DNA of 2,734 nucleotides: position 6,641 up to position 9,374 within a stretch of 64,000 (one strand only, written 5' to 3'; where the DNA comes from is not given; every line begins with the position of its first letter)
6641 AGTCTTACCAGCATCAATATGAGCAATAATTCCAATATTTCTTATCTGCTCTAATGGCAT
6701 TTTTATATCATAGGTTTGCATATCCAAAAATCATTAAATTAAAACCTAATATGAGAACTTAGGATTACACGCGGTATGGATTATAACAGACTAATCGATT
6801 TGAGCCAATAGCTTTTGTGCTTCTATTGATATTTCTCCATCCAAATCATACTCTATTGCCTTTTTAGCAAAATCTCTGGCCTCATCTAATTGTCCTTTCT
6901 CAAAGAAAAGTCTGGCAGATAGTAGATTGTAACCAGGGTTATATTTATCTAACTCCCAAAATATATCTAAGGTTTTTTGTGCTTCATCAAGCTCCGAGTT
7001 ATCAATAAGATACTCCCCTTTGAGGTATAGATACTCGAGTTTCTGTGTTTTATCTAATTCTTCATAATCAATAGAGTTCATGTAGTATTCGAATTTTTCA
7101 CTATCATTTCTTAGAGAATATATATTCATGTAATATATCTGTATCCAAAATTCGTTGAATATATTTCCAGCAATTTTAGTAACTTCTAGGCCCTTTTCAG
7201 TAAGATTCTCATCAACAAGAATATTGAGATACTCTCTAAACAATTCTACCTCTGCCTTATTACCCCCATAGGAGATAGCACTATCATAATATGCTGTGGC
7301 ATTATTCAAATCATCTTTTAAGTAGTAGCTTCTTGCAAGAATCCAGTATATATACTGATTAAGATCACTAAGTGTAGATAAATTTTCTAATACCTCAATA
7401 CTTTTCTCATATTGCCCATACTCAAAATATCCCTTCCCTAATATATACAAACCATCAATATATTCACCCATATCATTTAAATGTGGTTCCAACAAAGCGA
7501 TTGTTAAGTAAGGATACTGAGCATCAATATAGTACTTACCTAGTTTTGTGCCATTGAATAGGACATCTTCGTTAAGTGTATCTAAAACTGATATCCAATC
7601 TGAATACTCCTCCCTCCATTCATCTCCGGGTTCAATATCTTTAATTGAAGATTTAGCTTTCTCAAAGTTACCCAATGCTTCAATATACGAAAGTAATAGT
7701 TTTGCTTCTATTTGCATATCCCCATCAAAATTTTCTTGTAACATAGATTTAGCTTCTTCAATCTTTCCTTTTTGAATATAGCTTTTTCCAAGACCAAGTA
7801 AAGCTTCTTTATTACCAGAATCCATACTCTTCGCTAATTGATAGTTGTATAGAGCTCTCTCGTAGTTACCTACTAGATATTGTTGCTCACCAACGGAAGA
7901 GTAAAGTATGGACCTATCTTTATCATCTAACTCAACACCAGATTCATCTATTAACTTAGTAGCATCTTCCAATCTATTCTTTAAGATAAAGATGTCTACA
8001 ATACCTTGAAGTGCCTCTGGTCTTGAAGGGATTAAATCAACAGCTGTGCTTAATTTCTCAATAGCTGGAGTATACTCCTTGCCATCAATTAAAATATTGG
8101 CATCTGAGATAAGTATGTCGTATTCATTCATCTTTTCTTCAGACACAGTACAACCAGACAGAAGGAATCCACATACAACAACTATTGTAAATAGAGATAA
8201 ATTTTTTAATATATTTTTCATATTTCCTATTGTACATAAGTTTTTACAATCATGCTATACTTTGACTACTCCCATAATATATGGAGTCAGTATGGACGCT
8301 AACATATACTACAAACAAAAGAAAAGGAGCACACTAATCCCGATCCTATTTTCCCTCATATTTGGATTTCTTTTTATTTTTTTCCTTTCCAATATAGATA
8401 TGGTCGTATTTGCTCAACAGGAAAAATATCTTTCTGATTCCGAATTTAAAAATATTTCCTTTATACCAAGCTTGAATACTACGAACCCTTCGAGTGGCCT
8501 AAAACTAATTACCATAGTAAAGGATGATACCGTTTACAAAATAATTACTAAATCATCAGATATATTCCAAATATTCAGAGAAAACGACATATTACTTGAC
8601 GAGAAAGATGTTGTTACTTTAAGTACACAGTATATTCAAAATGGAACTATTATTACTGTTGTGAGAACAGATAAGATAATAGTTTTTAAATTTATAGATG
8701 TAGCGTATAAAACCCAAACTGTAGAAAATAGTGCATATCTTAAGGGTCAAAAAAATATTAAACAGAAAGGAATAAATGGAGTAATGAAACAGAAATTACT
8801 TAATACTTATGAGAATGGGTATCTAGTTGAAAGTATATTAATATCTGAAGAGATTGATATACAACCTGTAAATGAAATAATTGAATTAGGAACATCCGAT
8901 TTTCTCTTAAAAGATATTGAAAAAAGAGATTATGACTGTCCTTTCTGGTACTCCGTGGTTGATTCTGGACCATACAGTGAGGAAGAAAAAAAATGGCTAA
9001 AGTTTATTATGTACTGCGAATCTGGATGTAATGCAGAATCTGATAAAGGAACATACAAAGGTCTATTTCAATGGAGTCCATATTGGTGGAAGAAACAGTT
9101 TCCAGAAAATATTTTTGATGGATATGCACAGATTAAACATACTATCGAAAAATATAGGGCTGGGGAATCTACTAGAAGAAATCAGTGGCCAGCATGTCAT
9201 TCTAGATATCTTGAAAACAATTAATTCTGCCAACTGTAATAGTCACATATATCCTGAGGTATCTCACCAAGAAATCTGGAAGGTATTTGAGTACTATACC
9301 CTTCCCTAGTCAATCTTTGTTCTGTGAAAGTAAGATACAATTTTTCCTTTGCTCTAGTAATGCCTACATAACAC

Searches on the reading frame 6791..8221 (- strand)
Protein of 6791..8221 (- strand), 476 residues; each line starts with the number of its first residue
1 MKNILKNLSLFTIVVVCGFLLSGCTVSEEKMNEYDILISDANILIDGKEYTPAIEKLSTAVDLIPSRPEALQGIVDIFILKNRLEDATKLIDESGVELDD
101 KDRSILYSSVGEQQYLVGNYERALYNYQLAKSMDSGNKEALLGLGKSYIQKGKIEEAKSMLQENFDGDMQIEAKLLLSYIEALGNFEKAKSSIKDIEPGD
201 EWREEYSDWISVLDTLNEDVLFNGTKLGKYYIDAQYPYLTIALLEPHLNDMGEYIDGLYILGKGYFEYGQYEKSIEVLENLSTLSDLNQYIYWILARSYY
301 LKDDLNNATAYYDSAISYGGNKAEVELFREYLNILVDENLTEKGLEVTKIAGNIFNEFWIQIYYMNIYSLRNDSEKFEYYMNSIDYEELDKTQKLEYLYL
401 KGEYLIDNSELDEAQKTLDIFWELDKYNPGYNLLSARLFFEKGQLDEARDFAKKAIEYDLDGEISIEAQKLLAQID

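Call 44: search_protein_families(library=pfam, max_evalue=0.001, proteins=[window:6791-8221:-])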
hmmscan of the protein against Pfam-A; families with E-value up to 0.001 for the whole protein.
window:6791-8221:- (476 aa): 12 families
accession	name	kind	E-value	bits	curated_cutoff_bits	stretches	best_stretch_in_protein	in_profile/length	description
PF14559.12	TPR_19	-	5.6e-19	68.7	25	2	118-162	5-49/68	Tetratricopeptide repeat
PF07719.23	TPR_2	-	8.7e-14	50.9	27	0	436-459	8-31/34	Tetratricopeptide repeat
PF13432.12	TPR_16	-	2.8e-11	44.1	32.7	0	399-456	1-58/65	Tetratricopeptide repeat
PF12895.13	ANAPC3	-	1e-08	35.7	27.2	0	390-454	18-81/82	Anaphase-promoting complex, cyclosome, subunit 3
PF13414.12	TPR_11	-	1.6e-08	34.5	26.8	0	118-152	8-42/42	TPR repeat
PF13174.12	TPR_6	-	1.8e-08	34.9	26.3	0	139-163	1-25/33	Tetratricopeptide repeat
PF13181.12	TPR_8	-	1.8e-08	34.3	25.7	0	433-459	5-31/34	Tetratricopeptide repeat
PF00515.34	TPR_1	-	3e-07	30.4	27.8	0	438-459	10-31/34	Tetratricopeptide repeat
PF25060.1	ARM_TT21_2nd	-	6.3e-07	29.6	27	0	109-190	61-142/270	Tetratricopeptide repeat protein 21 second ARM domain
PF13428.12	TPR_14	-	9e-07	29.4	23.5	0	433-463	5-36/44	Tetratricopeptide repeat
PF17874.7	TPR_MalT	-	0.00024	21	45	0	435-475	128-170/336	MalT-like TPR region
PF13424.12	TPR_12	-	0.00026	21.6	30.1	0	106-163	5-70/77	Tetratricopeptide repeat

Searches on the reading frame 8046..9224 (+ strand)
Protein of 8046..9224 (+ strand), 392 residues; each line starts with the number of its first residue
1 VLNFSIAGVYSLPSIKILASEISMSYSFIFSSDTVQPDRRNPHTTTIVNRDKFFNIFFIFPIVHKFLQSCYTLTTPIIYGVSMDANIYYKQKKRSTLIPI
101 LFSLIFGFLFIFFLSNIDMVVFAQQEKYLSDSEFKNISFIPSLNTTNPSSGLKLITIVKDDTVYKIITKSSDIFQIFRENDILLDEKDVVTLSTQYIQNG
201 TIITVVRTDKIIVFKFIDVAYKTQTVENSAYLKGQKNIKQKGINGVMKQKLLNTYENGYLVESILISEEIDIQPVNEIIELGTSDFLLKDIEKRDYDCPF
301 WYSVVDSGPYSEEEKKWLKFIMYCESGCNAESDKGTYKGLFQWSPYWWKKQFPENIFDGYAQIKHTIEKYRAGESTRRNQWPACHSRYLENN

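Call 44: search_protein_families(library=pfam, max_evalue=0.001, proteins=[window:8046-9224:+])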
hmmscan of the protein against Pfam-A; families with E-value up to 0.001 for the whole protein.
window:8046-9224:+ (392 aa): 1 family
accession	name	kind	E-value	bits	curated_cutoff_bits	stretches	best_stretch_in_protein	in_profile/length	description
PF07501.17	G5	-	1.1e-13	51.7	23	1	218-283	9-74/75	G5 domain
